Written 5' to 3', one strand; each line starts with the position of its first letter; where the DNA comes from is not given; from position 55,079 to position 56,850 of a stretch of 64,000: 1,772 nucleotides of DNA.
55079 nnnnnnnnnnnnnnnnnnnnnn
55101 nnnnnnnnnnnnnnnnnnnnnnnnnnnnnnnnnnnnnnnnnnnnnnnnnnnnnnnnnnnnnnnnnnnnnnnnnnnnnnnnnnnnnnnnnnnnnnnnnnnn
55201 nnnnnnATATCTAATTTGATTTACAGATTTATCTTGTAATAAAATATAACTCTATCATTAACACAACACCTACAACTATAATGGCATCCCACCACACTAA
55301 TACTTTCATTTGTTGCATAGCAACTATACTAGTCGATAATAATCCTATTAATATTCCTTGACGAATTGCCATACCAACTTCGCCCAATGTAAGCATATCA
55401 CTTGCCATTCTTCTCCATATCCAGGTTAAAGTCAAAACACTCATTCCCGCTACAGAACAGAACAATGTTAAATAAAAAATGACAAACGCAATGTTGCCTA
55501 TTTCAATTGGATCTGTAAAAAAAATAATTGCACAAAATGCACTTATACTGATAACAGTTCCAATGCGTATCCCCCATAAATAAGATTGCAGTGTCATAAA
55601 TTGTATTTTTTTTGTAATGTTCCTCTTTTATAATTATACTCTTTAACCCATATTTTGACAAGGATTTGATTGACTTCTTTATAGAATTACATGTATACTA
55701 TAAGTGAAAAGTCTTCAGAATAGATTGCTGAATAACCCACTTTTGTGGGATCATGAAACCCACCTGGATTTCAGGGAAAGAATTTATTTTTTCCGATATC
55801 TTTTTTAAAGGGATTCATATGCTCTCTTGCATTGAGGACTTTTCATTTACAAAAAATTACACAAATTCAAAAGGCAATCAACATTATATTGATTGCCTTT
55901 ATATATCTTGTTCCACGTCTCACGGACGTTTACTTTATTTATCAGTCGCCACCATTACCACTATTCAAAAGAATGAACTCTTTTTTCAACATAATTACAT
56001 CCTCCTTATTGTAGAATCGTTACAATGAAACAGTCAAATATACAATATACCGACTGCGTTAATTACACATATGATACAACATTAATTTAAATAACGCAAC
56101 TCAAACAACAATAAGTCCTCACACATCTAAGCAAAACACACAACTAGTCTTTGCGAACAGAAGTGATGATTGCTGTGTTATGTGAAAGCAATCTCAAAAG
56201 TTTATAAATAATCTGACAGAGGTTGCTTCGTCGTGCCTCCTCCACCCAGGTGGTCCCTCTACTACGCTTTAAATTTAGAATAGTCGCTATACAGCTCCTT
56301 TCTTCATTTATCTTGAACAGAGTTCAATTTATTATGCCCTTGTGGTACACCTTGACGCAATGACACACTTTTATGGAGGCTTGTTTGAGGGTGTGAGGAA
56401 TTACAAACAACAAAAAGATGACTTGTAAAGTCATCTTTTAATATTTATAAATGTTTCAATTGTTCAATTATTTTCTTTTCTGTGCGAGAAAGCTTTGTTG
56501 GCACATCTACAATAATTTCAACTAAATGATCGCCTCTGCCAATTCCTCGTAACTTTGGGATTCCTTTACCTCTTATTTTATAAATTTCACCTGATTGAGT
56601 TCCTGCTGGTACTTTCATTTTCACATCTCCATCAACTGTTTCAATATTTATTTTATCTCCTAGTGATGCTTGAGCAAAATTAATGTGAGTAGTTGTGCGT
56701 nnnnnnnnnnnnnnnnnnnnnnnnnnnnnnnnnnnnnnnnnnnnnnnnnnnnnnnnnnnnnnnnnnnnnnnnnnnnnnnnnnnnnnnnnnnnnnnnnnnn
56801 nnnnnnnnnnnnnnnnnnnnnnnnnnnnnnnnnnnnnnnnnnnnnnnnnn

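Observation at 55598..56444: About 840-bp gene-free, structure-rich region between a membrane-protein gene and dnaJ: candidate ncRNA locus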

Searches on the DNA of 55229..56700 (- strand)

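Call 4: search_rna_families(source=window, start=55400, end=56700, threshold=evalue, max_evalue=10, show_alignments=4)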
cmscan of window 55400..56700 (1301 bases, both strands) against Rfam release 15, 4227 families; matches with E-value up to 10: 10.
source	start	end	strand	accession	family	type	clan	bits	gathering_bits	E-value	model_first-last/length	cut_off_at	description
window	55749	55815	-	RF02373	PyrD_leader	Cis-reg; leader;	-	21.3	47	1.4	1-74/74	no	PyrD leader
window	56270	56331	-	RF00570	SNORD64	Gene; snRNA; snoRNA; CD-box;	CL00069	20.9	40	0.53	1-67/67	no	Small Nucleolar RNA SNORD64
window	56362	56446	+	RF02815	Lig_thermometer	Cis-reg; thermoregulator;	-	20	51.5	4.5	1-205/205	no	Lig 5' UTR thermometer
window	55740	55815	+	RF00652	MIR478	Gene; miRNA;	-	17.9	50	8.9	1-91/91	no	MIR478 microRNA precursor family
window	55841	55900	+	RF02844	RefA9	Gene; antisense;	-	17.9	49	9.6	1-64/64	no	Enterococcus sRNA A9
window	55528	55614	-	RF01235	snR68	Gene; snRNA; snoRNA; CD-box;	CL00079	17.7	80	5.2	1-137/137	no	Small nucleolar RNA snR68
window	56157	56216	+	RF00588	SNORD41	Gene; snRNA; snoRNA; CD-box;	CL00058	16.6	41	6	1-70/70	no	Small nucleolar RNA SNORD41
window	56413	56516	-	RF01822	RsaJ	Gene; sRNA;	-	15.5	100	0.67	1-287/287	no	RNA Staph. aureus A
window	55796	55877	-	RF01807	GIR1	Gene; ribozyme;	-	12.1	100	5.7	1-201/201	no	GIR1 branching ribozyme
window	55476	55711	-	RF01402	STnc150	Gene; sRNA;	-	12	60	9.5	1-267/267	no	STnc150 Hfq binding RNA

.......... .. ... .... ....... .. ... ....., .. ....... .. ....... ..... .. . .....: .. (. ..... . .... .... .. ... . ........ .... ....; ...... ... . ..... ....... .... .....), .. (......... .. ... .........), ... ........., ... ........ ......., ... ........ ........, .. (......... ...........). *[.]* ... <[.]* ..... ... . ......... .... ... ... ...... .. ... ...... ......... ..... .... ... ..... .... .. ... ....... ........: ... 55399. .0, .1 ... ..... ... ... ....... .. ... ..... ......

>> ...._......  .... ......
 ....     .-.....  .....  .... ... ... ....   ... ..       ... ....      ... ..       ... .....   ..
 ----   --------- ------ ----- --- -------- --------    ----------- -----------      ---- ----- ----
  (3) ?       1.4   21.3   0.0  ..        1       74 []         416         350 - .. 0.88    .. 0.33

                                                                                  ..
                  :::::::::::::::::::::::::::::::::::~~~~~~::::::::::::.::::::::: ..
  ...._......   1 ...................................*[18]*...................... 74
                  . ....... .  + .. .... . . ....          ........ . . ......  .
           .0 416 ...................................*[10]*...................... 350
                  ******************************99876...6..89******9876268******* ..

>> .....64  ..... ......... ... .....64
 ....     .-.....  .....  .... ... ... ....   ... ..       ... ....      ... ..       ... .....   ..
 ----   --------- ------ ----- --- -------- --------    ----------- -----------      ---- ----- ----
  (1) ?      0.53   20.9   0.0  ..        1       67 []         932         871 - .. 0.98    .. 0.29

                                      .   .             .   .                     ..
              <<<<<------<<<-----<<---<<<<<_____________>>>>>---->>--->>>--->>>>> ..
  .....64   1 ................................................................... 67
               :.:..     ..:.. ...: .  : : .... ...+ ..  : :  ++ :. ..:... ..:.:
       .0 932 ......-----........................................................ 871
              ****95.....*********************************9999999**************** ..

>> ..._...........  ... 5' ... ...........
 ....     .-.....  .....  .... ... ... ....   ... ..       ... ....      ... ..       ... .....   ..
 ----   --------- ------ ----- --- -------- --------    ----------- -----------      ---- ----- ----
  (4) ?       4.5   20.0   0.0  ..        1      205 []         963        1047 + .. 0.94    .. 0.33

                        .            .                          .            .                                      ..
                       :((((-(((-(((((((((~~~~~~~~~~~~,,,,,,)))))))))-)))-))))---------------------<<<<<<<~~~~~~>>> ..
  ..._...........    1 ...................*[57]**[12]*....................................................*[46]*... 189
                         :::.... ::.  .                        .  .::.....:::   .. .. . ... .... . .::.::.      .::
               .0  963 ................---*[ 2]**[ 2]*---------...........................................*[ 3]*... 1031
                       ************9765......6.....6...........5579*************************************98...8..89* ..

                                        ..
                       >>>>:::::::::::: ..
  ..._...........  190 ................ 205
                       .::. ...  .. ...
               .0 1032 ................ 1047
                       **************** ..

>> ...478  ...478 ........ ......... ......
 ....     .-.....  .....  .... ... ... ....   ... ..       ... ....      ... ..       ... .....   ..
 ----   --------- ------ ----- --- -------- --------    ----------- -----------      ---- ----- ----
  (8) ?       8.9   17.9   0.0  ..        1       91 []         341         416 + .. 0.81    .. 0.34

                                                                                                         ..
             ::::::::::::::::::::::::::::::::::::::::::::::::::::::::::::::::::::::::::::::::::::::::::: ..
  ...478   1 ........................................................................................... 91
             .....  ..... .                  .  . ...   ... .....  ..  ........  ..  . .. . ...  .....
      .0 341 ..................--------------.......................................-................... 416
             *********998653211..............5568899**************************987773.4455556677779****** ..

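Call 47: search_rna_families(sources=[L036, L031, L046, L047, L040, L033], threshold=evalue, max_evalue=1)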
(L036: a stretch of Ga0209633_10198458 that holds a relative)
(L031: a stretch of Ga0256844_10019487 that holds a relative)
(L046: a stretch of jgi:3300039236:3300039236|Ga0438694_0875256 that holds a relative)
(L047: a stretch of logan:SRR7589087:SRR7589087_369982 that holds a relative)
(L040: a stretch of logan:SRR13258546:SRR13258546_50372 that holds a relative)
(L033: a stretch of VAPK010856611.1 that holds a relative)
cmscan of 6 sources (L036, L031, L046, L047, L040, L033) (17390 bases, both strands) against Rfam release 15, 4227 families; matches with E-value up to 1: 4.
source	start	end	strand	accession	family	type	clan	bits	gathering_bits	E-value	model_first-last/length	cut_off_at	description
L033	555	628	+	RF00005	tRNA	Gene; tRNA;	CL00001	67.9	29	3.1e-13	1-71/71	no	tRNA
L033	662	736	+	RF00005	tRNA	Gene; tRNA;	CL00001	66.3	29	8.7e-13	1-71/71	no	tRNA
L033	418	491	+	RF00005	tRNA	Gene; tRNA;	CL00001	60.7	29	3e-11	1-71/71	no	tRNA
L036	464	533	+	RF04076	mir-H11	Gene; miRNA;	-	25.8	70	0.67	1-72/72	no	mir-H11 microRNA precursor family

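Call 52: build_rna_model(alignment_id=A5, structure=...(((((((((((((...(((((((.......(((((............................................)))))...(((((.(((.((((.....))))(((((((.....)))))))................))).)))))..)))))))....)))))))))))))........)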
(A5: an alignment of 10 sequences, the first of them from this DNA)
Model R1 built from alignment A5 (10 sequences, 191 columns); structure: as given.
model positions 147; base pairs 44; branch points 2; effective number of sequences 1.02; information 0.589 bits per position. Calibrated on 0.2 Mb of random sequence (short: E-values are rough).
structure used (alignment columns):
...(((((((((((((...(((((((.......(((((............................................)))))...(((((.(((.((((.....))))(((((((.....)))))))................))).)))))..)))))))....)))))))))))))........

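Call 54: search_with_rna_model(model_id=R1, sources=[window, L001, L002, L003, L004, L005, L006, L007, L008, L009, L010, L011, L012, L013, L014, L015, L016, L017, L018, L019, L020, L021, L022, L023, L024, L025, L026, L027, L031, L032, L033, L034, L035, L036, L037, L038, L040, L041, L043, L045, L046, L047, L048, L049, L050], max_evalue=1)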
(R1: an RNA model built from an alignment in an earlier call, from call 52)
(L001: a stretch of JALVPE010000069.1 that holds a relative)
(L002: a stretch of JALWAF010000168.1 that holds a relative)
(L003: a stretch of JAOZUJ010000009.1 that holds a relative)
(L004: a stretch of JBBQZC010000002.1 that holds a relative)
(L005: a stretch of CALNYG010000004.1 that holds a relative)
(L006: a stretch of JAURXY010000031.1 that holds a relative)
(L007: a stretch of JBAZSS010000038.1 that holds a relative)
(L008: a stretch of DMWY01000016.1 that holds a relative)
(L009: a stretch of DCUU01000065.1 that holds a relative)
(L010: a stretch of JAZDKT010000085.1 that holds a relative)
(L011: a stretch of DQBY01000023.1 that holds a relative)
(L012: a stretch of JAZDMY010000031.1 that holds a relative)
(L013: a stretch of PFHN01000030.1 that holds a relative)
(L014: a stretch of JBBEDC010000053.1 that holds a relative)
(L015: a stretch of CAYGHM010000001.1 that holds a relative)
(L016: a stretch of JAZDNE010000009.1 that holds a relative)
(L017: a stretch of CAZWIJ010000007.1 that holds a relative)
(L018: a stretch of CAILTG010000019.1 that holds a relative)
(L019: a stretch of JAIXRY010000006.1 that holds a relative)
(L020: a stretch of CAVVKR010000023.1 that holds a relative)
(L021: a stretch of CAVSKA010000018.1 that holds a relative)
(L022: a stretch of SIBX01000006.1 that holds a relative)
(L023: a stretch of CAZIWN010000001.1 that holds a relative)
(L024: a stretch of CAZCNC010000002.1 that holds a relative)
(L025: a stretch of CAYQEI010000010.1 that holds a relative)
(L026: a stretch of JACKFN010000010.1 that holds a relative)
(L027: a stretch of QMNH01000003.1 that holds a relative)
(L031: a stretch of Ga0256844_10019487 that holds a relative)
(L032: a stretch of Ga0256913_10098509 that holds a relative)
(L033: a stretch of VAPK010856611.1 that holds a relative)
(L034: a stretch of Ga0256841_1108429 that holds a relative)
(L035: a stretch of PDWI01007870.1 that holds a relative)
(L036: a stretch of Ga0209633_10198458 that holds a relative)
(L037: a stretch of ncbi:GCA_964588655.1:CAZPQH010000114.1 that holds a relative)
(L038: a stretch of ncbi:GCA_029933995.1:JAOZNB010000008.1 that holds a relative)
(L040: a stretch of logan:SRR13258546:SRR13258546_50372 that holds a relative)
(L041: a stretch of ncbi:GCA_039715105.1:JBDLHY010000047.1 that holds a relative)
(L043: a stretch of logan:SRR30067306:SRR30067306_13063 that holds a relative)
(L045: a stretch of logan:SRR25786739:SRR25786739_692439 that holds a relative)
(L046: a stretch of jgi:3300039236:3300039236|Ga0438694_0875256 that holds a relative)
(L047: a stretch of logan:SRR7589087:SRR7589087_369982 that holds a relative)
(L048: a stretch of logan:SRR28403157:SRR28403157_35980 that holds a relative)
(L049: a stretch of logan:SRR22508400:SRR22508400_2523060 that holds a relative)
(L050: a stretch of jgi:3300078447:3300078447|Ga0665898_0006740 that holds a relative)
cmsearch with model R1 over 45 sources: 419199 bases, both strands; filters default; matches with E-value up to 1: 19.
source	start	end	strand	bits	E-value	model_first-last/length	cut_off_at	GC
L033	1042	1188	-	175.9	1.6e-34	1-147/147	no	0.35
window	55704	55850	+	172.2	1e-33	1-147/147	no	0.35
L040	476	621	-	172.2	1e-33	1-147/147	no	0.34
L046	744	890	-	172.1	1.1e-33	1-147/147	no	0.31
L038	2716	2862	-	168.9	5.1e-33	1-147/147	no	0.39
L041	2424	2570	-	166.3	1.8e-32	1-147/147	no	0.39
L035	2798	2947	-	153.4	9.6e-30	1-147/147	no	0.39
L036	372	557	-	149.9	5.4e-29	1-147/147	no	0.33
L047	2734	2881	-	149.6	6.3e-29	1-147/147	no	0.36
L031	1262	1448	-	147.5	1.7e-28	1-147/147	no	0.33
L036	376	561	+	20.4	0.13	1-147/147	no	0.34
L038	2630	2672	+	20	0.17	1-147/147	no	0.26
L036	315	357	+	19.3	0.23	1-147/147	no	0.26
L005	12890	12928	-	18.7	0.31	1-147/147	no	0.23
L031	1208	1398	+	18.4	0.36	1-147/147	no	0.3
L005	12896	12930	+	18.3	0.38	1-147/147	no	0.23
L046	748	894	+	17.8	0.47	1-147/147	no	0.32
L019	4341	4383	-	17.5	0.54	1-147/147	no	0.37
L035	2719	2764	+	16.7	0.83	1-147/147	no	0.24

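Call 60: search_dna_similar(query=window:56010-56444:+, collection=phages, mode=distant, max_evalue=0.01, max_rows=5)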
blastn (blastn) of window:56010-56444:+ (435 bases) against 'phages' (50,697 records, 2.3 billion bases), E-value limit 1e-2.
No match.
